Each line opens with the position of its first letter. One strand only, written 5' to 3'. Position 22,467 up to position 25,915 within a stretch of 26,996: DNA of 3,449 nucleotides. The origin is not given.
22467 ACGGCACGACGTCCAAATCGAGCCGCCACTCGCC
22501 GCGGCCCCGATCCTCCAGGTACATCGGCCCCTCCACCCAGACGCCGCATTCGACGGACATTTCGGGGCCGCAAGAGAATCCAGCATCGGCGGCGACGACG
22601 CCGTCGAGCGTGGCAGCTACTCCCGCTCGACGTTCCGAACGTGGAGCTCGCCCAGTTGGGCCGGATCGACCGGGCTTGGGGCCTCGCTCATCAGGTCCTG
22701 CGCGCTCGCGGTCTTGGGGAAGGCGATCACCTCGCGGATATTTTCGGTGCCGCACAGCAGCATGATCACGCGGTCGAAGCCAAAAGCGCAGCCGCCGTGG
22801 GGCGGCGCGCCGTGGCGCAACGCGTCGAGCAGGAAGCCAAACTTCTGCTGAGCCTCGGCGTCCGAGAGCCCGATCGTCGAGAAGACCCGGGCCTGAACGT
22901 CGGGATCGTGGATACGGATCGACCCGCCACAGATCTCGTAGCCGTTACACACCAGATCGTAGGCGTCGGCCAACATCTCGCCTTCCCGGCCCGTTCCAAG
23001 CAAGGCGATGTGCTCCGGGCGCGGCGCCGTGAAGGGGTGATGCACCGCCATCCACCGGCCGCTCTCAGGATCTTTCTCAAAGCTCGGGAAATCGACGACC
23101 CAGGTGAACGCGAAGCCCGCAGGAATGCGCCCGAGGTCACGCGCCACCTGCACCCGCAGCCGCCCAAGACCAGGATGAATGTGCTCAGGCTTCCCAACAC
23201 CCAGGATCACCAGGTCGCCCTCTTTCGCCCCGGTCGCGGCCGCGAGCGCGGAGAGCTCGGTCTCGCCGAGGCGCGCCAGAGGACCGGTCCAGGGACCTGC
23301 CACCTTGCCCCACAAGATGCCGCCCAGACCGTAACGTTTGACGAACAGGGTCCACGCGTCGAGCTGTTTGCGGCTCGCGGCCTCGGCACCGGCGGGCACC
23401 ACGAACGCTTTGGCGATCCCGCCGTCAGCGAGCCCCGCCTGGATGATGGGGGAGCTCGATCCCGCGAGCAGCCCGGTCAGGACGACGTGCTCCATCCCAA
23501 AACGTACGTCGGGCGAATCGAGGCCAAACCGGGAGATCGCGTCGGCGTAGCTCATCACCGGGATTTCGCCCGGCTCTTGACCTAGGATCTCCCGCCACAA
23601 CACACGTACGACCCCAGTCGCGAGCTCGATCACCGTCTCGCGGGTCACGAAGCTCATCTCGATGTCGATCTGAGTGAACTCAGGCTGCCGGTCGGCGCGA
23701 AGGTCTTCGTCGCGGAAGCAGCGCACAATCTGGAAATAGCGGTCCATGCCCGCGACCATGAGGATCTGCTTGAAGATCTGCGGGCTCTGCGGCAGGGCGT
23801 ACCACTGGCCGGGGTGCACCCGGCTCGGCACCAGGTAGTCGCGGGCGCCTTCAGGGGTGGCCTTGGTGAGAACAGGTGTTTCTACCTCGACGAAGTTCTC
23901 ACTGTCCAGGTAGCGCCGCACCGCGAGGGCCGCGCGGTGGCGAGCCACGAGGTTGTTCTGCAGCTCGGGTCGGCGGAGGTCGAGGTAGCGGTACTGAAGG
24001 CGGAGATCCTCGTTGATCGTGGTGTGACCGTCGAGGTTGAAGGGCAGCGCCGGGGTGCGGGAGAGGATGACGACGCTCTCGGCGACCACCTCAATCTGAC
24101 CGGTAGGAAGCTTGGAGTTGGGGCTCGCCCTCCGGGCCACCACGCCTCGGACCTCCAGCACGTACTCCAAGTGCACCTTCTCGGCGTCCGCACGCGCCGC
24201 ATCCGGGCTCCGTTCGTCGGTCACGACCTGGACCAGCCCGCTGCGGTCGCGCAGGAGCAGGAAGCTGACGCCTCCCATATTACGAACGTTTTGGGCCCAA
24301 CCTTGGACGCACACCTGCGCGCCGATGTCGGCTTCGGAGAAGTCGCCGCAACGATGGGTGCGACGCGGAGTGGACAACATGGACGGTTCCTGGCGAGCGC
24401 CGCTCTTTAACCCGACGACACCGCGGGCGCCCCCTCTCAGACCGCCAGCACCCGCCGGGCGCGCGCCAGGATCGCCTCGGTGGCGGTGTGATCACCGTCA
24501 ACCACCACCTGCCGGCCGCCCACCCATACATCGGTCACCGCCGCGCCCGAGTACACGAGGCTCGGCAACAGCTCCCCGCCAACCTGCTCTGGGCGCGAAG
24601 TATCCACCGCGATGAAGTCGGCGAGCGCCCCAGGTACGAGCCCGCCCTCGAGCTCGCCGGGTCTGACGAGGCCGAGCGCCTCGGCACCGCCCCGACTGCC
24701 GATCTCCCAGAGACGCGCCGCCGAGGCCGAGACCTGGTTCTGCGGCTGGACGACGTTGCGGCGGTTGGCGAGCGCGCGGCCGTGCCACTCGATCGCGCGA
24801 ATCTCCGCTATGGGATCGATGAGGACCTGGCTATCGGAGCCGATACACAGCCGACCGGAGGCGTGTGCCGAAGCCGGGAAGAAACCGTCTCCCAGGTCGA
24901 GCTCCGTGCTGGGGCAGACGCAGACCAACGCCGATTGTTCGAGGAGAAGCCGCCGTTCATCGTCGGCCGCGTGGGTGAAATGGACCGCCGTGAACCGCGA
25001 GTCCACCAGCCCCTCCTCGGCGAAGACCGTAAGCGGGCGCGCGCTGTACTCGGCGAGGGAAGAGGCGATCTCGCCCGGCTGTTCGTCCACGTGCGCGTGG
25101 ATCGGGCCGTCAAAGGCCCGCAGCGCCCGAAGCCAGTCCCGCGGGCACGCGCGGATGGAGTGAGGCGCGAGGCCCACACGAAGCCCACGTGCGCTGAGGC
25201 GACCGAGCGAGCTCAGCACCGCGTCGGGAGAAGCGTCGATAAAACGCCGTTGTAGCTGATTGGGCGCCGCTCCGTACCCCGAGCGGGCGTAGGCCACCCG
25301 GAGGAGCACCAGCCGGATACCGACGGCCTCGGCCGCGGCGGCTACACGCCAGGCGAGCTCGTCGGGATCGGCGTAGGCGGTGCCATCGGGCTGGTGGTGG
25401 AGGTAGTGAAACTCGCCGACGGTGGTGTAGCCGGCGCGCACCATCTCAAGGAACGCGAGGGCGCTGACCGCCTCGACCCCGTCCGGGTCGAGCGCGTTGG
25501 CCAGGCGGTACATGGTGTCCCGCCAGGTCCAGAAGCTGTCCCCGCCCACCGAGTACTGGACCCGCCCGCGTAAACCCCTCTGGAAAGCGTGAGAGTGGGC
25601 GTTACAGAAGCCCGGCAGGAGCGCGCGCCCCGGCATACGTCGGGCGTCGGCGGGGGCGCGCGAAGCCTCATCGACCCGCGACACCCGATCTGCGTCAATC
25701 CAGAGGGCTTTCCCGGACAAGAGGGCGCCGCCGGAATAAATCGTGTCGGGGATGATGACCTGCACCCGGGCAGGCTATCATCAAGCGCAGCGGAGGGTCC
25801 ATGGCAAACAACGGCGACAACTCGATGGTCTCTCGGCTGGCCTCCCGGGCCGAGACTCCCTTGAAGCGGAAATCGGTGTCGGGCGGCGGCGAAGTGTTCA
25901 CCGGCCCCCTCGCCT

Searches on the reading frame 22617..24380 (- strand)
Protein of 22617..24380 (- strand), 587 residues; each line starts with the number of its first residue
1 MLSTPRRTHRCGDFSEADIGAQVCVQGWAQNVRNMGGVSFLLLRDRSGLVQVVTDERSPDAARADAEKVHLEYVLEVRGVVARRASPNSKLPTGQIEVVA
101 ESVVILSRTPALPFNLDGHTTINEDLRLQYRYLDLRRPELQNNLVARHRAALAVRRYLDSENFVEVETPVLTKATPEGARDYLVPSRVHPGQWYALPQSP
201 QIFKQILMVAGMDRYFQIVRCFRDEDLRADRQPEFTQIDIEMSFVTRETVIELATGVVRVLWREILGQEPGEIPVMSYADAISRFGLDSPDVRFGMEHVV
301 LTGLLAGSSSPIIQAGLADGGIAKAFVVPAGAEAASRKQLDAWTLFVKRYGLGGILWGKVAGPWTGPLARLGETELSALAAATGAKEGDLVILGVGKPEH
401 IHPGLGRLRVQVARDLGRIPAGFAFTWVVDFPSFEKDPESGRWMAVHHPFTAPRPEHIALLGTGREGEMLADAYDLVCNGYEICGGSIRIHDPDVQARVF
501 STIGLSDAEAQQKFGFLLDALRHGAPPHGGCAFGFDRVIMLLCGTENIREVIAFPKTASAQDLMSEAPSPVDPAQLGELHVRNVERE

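Call 22: search_protein_families(library=ncbifam, proteins=[window:22617-24380:-], max_evalue=0.001)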
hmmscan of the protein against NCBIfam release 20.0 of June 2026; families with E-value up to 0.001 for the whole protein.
window:22617-24380:- (587 aa): 15 families
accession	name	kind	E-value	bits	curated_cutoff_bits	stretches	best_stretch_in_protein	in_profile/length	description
NF001750.0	PRK00476.1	equivalog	4.5e-229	761.7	443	1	6-585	4-588/590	aspartate--tRNA ligase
TIGR00459.1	aspS_bact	equivalog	1e-203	678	373.85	1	6-584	2-584/586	aspartate--tRNA ligase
NF009460.0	PRK12820.1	equivalog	1.6e-155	519.1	1379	1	10-584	25-618/723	bifunctional aspartyl-tRNA synthetase/aspartyl/glutamyl-tRNA amidotransferase subunit C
NF003483.0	PRK05159.1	equivalog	1.6e-69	234.9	353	2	7-272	4-265/438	aspartate--tRNA(Asn) ligase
TIGR00458.1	aspS_nondisc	equivalog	1.1e-61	209.1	368.4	2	12-269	4-257/428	aspartate--tRNA(Asn) ligase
NF001756.1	PRK00484.1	subfamily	1.7e-46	158.9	468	2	18-269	49-294/488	lysine--tRNA ligase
TIGR00499.1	lysS_bact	equivalog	3.2e-42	144.8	427.6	2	16-268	49-296/496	lysine--tRNA ligase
NF003037.0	PRK03932.1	equivalog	3.7e-41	141.5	414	2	16-277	12-274/451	asparagine--tRNA ligase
TIGR00457.1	asnS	equivalog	4.3e-39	134.6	342.6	2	18-274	14-273/455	asparagine--tRNA ligase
NF002821.0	PRK02983.1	equivalog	6.4e-39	133.7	742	2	6-258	645-892/1102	bifunctional lysylphosphatidylglycerol synthetase/lysine--tRNA ligase LysX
NF009101.0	PRK12445.1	subfamily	2.5e-29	102.2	1026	2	21-269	66-309/505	lysine--tRNA ligase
TIGR00462.1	genX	equivalog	5.2e-22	78.7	286.9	2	146-285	3-142/304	EF-P lysine aminoacylase EpmA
NF006828.0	PRK09350.1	equivalog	7e-18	65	264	2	465-556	227-322/325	elongation factor P--(R)-beta-lysine ligase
NF005052.0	PRK06462.1-1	equivalog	9.5e-18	64.4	368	1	121-265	28-173/353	asparagine synthetase A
NF005054.0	PRK06462.1-4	equivalog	2.6e-09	36.6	309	1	133-266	14-156/318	asparagine synthetase A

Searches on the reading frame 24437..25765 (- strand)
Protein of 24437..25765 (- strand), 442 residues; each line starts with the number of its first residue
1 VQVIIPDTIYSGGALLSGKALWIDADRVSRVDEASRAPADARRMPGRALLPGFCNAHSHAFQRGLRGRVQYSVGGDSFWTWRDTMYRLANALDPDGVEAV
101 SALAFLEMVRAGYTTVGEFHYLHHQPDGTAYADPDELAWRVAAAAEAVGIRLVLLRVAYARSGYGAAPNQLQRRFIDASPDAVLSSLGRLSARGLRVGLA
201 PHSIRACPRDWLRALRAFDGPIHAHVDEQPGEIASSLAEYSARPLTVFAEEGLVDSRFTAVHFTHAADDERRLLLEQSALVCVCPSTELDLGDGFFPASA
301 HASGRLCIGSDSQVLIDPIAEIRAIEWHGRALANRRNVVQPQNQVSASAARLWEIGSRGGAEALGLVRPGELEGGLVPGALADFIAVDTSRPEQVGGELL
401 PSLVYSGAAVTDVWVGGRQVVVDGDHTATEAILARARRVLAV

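Call 22: search_protein_families(library=ncbifam, proteins=[window:24437-25765:-], max_evalue=0.001)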
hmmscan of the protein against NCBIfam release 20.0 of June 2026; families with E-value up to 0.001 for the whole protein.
window:24437-25765:- (442 aa): 22 families
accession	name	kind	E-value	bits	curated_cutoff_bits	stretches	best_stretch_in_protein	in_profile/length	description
TIGR02022.1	hutF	equivalog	2e-130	435.6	413.05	1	1-440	1-450/455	formimidoylglutamate deiminase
NF006681.0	PRK09229.1-2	equivalog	1.3e-129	432.9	362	1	2-436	5-440/451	formimidoylglutamate deiminase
NF006684.0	PRK09229.1-5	equivalog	3.4e-111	372.3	525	1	22-440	22-450/456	formimidoylglutamate deiminase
NF006683.0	PRK09229.1-4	equivalog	7.7e-107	358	654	1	21-440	27-452/457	formimidoylglutamate deiminase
NF006682.0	PRK09229.1-3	equivalog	1.9e-87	293.8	637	1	34-440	34-449/454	formimidoylglutamate deiminase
NF006680.0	PRK09229.1-1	equivalog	6e-86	289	810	1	25-441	30-456/460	formimidoylglutamate deiminase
NF006549.0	PRK09045.1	equivalog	2e-33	115.7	540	1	11-430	22-424/444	TRZ/ATZ family hydrolase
NF006055.0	PRK08203.1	equivalog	1.7e-28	99.4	532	1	19-430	27-435/455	8-oxoguanine deaminase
NF009059.0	PRK12393.1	equivalog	1.7e-23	83.1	543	1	47-425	58-435/460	amidohydrolase family protein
NF005557.0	PRK07228.1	equivalog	3.1e-23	82.2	522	1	20-437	23-431/445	5'-deoxyadenosine deaminase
NF006056.0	PRK08204.1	subfamily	8.8e-23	80.8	391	1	21-430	27-425/449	hypothetical protein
NF012037.0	PRK15493.1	equivalog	1.7e-16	60.1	779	1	44-428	52-416/435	bifunctional S-methyl-5'-thioadenosine deaminase/S-adenosylhomocysteine deaminase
NF006679.0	PRK09228.1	subfamily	3.3e-16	59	351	1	222-390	228-388/433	guanine deaminase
NF006252.0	PRK08393.1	equivalog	3.5e-16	59.2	617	1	20-436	22-416/424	N-ethylammeline chlorohydrolase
NF004701.0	PRK06038.1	equivalog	1.2e-15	57.2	609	1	22-424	27-405/432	N-ethylammeline chlorohydrolase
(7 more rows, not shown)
